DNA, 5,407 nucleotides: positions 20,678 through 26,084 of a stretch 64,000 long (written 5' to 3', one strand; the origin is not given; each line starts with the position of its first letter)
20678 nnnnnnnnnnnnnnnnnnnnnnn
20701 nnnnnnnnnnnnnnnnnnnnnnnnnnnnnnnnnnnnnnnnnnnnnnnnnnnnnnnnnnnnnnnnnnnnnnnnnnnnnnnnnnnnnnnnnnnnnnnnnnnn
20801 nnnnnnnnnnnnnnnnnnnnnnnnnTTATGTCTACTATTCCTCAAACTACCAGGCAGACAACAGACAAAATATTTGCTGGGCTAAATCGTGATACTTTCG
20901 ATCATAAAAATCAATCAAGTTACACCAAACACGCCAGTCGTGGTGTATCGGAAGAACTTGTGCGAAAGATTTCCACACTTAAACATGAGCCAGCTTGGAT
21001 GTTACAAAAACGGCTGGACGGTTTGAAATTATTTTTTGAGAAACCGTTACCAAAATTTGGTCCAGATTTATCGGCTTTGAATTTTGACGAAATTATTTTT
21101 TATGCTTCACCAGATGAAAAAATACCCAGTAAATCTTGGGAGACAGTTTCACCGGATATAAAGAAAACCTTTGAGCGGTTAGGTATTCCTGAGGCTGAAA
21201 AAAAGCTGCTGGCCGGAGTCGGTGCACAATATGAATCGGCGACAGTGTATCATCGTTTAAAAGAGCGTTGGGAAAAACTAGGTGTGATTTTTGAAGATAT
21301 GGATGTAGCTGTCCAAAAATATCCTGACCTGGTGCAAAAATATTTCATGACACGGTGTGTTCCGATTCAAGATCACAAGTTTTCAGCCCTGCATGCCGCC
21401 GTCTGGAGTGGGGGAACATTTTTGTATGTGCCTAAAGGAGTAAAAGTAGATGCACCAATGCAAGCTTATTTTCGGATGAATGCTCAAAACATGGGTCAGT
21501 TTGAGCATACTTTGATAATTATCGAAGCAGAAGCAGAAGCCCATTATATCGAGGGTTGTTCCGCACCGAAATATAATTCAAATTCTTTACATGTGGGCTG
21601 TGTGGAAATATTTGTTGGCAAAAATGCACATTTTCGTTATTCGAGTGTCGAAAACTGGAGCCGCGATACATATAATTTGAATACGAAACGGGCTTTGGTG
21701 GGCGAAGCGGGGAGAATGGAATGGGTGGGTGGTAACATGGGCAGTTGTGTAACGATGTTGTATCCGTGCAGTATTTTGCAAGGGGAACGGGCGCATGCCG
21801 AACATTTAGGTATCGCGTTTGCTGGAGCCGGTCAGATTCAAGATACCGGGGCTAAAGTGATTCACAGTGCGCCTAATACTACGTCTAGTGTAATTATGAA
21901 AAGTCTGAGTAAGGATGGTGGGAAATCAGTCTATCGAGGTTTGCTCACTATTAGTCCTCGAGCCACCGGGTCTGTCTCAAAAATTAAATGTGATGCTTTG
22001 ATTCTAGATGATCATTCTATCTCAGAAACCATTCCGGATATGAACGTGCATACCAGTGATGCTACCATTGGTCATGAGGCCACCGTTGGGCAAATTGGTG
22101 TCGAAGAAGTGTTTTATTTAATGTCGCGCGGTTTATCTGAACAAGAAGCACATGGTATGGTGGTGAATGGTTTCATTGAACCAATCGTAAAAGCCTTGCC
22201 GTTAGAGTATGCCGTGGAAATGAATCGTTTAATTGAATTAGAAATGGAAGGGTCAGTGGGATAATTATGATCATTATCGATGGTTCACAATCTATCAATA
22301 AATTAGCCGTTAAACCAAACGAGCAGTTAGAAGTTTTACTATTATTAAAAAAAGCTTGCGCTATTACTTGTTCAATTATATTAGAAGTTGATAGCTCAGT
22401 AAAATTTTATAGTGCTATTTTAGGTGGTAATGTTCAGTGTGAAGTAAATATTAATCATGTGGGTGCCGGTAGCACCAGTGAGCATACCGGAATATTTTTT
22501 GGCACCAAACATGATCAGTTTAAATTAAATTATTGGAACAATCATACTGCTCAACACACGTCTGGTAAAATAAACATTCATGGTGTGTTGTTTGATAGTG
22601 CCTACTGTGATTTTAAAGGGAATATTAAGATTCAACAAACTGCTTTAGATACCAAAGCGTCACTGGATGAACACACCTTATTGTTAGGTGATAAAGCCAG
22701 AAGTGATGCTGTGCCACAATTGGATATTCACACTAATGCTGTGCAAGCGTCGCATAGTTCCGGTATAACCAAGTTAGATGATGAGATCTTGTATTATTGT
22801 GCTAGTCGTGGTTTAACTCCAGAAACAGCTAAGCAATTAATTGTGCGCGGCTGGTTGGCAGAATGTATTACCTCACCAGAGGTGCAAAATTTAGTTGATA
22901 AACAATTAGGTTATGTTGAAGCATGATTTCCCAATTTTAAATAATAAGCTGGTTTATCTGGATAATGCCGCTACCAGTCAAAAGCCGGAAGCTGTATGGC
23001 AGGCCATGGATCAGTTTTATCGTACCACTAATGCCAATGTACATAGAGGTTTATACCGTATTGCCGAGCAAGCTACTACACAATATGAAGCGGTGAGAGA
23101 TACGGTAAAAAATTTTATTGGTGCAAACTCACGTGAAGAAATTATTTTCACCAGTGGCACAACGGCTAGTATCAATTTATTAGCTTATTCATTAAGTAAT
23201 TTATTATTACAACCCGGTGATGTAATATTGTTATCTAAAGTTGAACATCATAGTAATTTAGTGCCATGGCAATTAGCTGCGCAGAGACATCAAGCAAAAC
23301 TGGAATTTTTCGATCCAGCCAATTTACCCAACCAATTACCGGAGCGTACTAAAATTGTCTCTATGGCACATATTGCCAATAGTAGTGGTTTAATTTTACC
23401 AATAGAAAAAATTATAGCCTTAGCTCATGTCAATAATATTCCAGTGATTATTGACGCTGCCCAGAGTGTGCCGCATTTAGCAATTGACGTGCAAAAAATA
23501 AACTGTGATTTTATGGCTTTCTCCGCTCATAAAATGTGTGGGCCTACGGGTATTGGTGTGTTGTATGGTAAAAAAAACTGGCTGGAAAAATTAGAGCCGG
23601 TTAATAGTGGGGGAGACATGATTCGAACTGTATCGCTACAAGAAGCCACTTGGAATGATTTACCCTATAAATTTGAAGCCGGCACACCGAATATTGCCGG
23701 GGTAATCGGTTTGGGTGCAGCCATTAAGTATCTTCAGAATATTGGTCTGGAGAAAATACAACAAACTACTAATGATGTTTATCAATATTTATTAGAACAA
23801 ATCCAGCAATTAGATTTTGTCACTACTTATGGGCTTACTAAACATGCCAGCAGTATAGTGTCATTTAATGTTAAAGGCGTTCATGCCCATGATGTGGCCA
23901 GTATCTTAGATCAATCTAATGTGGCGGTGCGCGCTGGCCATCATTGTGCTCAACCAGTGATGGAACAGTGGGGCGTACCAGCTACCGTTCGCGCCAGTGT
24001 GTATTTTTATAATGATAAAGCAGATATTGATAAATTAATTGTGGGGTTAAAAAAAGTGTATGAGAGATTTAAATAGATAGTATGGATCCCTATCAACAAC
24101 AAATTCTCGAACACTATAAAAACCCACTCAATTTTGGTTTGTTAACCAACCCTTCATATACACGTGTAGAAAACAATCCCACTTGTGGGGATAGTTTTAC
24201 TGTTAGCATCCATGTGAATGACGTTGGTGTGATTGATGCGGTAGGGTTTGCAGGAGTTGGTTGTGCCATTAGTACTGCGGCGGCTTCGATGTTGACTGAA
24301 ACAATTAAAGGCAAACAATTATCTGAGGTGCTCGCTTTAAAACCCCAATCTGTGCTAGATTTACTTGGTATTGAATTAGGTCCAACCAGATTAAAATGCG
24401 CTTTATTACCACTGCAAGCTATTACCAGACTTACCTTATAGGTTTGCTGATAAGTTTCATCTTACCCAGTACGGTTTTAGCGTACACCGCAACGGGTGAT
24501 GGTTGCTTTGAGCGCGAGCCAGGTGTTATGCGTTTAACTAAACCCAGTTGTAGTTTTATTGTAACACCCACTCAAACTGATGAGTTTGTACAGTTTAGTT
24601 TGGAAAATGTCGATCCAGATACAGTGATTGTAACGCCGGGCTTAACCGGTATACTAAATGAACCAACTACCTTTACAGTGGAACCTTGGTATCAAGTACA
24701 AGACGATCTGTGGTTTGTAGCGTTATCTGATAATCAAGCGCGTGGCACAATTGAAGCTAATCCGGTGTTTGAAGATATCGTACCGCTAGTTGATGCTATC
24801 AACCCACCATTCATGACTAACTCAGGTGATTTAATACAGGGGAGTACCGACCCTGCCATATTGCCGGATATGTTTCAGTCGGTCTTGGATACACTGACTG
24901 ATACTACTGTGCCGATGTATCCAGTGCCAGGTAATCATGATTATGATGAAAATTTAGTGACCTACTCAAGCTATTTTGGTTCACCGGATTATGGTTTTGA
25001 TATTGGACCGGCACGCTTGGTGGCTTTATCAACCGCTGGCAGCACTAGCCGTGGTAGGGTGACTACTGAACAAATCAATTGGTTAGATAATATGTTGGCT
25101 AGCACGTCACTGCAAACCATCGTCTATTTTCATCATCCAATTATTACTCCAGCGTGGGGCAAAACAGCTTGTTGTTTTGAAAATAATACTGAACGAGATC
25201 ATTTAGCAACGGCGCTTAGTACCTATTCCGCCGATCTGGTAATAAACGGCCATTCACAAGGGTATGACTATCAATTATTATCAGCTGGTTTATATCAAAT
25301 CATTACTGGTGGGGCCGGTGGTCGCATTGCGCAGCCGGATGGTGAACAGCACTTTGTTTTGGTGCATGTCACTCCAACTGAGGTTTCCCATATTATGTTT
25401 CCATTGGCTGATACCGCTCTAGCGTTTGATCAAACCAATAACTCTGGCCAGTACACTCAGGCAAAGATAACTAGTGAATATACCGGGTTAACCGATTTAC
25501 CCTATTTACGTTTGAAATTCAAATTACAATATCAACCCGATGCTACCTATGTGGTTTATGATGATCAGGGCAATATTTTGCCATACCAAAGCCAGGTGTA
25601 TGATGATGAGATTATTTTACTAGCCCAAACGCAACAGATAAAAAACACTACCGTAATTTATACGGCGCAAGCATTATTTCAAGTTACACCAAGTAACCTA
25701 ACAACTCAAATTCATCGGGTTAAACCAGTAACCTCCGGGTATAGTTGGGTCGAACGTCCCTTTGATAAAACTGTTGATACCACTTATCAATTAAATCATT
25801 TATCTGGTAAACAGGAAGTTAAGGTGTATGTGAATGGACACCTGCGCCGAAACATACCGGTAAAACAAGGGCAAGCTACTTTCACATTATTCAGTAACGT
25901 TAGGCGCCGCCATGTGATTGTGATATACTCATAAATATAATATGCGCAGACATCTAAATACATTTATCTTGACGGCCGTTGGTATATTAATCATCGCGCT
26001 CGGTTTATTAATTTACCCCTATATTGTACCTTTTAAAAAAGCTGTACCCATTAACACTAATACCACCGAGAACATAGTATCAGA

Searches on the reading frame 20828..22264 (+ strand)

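Call 90: search_protein_families(library=pfam, proteins=[window:20828-22264:+], max_evalue=0.001)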
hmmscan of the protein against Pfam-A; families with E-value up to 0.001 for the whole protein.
window:20828-22264:+ (478 aa): 2 families
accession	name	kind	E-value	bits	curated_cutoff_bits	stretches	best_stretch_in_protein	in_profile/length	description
PF01458.23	SUFBD_core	-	2e-80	270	27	1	215-449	1-232/232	SUF system FeS cluster assembly, SufBD core domain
PF19295.5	SufBD_N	-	2.6e-08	34.2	23.5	1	151-212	111-171/172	SufBD protein N-terminal region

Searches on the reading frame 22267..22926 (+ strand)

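Call 90: search_protein_families(library=pfam, proteins=[window:22267-22926:+], max_evalue=0.001)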
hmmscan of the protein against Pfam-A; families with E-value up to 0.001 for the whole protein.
window:22267-22926:+ (219 aa): 1 family
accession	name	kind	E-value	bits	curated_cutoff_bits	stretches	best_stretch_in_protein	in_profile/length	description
PF01458.23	SUFBD_core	-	6.4e-41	140.7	27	1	35-195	70-231/232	SUF system FeS cluster assembly, SufBD core domain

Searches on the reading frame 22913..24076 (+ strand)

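Call 90: search_protein_families(library=pfam, proteins=[window:22913-24076:+], max_evalue=0.001)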
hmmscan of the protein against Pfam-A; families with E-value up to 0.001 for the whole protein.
window:22913-24076:+ (387 aa): 4 families
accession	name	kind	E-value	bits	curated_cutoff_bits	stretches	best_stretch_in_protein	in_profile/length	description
PF00266.25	Aminotran_5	-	1.7e-142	475.3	21.5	1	14-375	1-371/371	Aminotransferase class-V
PF01053.26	Cys_Met_Meta_PP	-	1e-07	31.3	27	1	60-208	56-199/381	Cys/Met metabolism PLP-dependent enzyme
PF00155.27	Aminotran_1_2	-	2e-06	27.7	19.7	1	21-183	17-187/361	Aminotransferase class I and II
PF01212.27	Beta_elim_lyase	-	0.0002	21.3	27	1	131-337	107-270/288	Beta-eliminating lyase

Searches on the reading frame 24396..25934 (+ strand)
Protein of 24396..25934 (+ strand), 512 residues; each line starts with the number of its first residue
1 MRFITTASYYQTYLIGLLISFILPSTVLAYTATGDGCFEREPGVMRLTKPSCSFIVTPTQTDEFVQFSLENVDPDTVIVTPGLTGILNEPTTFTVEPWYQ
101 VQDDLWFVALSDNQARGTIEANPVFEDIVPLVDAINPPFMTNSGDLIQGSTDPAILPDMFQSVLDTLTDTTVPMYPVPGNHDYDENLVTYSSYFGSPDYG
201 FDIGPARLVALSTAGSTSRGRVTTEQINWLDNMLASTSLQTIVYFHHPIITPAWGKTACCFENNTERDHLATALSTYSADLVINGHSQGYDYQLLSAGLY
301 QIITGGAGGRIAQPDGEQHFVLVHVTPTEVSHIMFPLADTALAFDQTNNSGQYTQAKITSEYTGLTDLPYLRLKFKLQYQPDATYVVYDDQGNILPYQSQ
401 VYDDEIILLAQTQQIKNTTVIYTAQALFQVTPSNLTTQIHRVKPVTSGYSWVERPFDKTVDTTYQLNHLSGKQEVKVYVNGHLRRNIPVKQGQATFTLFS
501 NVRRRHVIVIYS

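Call 90: search_protein_families(library=pfam, proteins=[window:24396-25934:+], max_evalue=0.001)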
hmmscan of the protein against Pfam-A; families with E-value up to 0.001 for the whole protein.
window:24396-25934:+ (512 aa): 1 family
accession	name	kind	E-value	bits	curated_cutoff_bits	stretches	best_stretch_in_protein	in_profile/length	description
PF00149.33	Metallophos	-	1.4e-09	39.1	21.5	1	107-287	3-188/191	Calcineurin-like phosphoesterase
